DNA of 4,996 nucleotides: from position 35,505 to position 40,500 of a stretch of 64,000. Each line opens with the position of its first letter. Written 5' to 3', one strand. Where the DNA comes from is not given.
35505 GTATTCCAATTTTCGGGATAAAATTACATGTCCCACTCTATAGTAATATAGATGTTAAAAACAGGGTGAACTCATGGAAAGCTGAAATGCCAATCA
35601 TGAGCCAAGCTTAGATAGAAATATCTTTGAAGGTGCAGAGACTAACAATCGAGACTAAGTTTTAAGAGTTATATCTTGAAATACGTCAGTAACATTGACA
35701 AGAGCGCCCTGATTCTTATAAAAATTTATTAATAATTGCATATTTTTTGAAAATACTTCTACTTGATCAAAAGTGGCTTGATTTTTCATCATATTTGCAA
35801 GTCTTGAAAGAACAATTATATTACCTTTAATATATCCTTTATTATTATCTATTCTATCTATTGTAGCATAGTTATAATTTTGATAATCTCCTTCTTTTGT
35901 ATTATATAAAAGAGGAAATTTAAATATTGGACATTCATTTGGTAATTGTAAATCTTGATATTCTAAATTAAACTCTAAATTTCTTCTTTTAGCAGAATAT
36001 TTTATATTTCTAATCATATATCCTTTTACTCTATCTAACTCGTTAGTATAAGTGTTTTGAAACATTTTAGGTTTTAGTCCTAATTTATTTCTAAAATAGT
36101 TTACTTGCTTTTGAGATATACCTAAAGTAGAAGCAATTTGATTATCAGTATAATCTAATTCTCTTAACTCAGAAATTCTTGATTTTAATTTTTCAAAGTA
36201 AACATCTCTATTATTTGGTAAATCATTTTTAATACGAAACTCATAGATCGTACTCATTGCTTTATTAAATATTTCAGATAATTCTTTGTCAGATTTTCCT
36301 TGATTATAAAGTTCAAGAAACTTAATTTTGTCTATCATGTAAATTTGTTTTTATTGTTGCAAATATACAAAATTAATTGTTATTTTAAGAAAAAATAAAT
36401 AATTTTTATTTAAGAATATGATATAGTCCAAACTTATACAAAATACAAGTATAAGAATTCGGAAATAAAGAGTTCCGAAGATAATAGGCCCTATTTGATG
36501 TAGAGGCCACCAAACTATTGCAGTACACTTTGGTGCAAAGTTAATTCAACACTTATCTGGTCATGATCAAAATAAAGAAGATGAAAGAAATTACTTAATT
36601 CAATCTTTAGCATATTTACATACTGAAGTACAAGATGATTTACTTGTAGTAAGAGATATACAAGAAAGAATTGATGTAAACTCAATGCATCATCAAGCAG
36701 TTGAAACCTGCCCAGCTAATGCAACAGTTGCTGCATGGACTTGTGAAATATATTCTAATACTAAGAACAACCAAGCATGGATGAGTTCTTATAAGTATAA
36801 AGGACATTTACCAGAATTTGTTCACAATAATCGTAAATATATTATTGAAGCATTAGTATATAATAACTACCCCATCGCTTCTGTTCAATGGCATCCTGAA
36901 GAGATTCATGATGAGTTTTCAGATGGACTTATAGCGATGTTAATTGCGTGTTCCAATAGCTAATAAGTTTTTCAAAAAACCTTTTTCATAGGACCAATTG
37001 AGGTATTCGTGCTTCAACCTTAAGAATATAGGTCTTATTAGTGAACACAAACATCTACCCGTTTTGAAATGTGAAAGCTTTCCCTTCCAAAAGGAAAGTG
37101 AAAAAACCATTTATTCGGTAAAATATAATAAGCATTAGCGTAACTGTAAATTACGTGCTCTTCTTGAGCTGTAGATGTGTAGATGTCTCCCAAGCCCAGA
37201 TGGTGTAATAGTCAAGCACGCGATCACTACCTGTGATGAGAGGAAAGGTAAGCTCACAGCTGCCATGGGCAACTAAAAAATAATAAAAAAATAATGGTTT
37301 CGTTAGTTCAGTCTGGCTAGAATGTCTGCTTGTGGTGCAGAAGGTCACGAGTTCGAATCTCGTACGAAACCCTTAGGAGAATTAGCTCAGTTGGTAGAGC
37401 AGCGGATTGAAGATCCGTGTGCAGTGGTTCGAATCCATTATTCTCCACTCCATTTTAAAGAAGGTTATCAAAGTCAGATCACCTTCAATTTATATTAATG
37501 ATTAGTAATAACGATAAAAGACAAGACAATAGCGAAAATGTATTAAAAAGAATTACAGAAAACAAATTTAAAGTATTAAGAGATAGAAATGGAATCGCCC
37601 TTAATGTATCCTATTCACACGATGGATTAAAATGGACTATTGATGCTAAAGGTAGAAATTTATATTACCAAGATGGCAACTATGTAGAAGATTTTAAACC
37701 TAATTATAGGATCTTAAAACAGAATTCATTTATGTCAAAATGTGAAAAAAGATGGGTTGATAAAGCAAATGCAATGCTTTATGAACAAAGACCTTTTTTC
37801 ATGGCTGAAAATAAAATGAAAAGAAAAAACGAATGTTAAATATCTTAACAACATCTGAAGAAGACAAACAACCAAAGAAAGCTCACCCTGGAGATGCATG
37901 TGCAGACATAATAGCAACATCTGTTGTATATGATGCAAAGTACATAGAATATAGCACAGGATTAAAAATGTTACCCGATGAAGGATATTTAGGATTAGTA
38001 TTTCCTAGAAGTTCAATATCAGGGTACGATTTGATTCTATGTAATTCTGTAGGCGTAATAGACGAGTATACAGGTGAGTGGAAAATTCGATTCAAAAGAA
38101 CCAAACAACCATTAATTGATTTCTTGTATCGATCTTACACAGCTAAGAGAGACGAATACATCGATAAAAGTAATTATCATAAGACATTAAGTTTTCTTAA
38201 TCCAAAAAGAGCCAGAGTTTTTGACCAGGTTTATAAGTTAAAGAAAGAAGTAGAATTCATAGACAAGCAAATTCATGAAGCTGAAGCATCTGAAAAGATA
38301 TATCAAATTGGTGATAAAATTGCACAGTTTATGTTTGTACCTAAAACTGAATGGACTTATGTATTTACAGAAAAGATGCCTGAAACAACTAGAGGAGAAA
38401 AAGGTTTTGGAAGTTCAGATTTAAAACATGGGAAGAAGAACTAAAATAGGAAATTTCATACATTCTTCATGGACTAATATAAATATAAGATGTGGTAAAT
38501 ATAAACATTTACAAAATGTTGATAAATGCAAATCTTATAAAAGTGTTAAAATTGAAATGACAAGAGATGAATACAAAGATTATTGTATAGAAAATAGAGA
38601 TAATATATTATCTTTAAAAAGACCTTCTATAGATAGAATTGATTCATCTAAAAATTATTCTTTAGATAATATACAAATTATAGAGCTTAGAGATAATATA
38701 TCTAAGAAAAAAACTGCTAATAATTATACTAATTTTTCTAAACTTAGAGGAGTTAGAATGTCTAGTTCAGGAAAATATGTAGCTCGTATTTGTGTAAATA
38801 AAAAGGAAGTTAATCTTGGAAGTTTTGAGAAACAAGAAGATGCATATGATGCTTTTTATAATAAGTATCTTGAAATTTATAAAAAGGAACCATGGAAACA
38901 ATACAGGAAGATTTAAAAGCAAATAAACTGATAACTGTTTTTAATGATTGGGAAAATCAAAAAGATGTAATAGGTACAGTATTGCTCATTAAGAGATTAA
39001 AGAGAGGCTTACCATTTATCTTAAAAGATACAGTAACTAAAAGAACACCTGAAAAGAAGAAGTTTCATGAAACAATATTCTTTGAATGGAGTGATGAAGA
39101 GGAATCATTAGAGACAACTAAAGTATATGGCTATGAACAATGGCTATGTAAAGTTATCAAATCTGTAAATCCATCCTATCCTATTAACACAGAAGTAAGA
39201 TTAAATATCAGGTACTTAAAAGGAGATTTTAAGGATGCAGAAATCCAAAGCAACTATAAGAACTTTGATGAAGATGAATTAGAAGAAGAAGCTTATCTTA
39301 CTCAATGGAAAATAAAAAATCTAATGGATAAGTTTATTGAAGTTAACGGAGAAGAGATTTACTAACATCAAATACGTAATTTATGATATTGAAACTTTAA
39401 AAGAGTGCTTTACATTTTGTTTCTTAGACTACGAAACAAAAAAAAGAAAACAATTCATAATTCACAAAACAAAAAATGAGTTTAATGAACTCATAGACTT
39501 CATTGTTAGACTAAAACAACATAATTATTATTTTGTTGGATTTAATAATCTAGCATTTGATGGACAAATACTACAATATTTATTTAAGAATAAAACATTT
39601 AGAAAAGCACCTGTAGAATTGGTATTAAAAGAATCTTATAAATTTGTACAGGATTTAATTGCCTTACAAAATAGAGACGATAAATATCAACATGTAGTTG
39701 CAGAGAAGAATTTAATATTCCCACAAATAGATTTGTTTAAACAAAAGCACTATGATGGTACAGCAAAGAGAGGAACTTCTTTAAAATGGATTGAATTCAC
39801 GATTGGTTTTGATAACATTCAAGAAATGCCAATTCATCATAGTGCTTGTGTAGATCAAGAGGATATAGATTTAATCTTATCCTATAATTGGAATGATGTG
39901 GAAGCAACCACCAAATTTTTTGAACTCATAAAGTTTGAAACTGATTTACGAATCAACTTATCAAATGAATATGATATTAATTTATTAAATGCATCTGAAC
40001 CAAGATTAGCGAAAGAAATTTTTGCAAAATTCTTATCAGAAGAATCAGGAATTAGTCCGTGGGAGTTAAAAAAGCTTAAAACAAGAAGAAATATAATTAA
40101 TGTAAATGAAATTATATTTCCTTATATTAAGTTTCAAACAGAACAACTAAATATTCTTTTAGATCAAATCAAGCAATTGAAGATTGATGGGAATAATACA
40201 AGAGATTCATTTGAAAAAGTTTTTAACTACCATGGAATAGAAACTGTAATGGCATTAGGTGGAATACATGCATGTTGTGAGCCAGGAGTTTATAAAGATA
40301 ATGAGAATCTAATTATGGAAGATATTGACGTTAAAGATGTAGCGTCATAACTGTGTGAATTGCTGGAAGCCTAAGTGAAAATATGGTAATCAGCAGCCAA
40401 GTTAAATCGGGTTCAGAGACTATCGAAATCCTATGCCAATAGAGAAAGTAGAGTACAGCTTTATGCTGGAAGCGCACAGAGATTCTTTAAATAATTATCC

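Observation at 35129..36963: Group I intron splitting a peptidase-C26/GATase1 gene exactly at the catalytic Cys codon, with an HNH homing endonuclease on the antisense strand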

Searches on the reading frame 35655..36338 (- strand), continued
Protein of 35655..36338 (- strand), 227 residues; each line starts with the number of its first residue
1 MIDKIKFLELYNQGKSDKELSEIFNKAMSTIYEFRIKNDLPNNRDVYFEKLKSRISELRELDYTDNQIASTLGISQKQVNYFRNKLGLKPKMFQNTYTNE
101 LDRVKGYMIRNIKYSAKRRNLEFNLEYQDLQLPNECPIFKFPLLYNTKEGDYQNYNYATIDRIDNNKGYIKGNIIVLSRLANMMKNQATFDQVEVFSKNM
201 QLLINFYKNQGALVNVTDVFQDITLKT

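Call 78: search_solved_structures(query=A4, max_evalue=10, show_alignments=2)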
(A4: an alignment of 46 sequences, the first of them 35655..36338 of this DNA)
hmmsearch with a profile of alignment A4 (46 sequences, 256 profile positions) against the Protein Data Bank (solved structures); distinct sequences matched with E-value up to 10: 9.
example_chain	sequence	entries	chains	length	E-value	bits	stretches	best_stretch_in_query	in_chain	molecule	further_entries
8vd6_A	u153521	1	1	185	0.00016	24.7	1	20-58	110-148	CAP REPEAT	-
2lvs_A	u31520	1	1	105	0.052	16.5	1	21-103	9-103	Putative uncharacterized protein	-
2jpc_A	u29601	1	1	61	0.16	14.8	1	66-111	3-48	SsrB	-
8q4d_A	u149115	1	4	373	0.2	14.5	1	23-71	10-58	Putative transposase for insertion sequence element IS5376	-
8b4h_A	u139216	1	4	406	0.21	14.4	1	23-71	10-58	Putative transposase for insertion sequence element IS5376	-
8tac_A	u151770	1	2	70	0.25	14.2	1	11-67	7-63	DBP48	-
7xur_A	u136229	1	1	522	1.7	11.5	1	40-128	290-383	snRNA-activating protein complex subunit 4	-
5dot_A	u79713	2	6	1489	1.8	11.4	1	22-110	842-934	Carbamoyl-phosphate synthase [ammonia], mitochondrial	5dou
6uel_A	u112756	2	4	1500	1.8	11.4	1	22-110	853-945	Carbamoyl-phosphate synthase [ammonia], mitochondrial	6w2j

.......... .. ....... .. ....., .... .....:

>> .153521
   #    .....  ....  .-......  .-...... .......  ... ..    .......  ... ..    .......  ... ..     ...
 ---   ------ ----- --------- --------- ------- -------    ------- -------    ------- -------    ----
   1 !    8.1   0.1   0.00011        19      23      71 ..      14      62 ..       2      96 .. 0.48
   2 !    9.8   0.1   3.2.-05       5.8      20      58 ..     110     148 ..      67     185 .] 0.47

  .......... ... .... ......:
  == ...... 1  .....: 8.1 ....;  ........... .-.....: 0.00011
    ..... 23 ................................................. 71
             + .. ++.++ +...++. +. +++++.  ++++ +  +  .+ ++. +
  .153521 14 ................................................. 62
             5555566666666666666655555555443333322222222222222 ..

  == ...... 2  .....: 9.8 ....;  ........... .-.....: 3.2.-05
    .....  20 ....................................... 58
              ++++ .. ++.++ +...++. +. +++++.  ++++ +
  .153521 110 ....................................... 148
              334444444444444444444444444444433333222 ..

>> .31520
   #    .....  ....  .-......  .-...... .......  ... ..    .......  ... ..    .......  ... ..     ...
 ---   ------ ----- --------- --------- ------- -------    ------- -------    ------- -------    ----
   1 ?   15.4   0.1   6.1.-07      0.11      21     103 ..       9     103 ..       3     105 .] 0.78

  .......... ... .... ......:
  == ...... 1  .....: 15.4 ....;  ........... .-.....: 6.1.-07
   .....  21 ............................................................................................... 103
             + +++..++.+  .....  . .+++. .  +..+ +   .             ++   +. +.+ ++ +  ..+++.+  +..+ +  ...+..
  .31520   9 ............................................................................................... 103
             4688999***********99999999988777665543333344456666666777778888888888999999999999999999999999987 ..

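Call 96: find_encoding_contigs(protein=P0182, flank=1800, max_places=1)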
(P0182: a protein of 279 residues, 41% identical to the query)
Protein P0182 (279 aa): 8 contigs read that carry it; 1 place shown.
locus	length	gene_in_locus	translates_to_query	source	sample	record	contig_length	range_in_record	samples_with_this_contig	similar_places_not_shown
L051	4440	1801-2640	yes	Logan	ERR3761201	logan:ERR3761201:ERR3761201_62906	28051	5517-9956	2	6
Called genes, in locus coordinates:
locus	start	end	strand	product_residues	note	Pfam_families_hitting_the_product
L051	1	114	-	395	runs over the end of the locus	-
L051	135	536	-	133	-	-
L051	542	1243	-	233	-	-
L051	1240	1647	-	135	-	PF07722:Peptidase_C26, PF00117:GATase (weak)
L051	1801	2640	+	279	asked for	-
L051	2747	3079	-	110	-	PF07722:Peptidase_C26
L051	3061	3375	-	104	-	-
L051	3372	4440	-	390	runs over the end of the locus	-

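Call 97: find_encoding_contigs(protein=P0161, flank=1800, max_places=1)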
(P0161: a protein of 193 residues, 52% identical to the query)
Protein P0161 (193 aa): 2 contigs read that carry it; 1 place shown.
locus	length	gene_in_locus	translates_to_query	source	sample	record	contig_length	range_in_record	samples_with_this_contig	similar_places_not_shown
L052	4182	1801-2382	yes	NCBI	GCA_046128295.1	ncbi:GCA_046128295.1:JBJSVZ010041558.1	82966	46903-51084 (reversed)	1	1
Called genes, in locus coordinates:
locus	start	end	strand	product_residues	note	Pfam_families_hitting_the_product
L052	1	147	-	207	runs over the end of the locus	PF01541:GIY-YIG (weak)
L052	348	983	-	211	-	PF07722:Peptidase_C26, PF00117:GATase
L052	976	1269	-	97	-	-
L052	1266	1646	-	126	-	-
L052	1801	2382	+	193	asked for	-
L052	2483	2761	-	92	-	PF07722:Peptidase_C26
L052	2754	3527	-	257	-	-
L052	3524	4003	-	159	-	PF06094:GGACT, PF13772:AIG2_2 (weak)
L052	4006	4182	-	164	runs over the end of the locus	-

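Call 98: find_encoding_contigs(protein=P0230, flank=1800, max_places=1)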
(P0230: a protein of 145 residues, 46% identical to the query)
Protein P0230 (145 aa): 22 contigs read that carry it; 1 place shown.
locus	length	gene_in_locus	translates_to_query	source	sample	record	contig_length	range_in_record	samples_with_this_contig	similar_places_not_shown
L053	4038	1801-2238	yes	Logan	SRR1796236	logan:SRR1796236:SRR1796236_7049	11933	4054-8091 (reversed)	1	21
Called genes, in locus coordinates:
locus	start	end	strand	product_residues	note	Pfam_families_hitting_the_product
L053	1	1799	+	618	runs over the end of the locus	PF02867:Ribonuc_red_lgC (faint)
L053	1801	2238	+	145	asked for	-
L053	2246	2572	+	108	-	PF03819:MazG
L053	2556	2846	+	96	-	-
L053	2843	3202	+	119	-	PF18909:dGTP_diPhyd_N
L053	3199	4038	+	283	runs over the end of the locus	-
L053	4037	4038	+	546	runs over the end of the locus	PF18127:NAMPT_N, PF04095:NAPRTase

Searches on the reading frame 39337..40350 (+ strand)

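Call 88: search_protein_families(library=phrogs, proteins=[window:39337-40350:+], max_evalue=0.00001)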
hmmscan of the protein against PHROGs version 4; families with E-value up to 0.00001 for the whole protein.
window:39337-40350:+ (337 aa): 1 family
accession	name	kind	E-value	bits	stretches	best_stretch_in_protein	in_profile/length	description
phrog_1252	-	DNA, RNA and nucleotide metabolism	1.2e-57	196.9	1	8-333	49-357/663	DNA polymerase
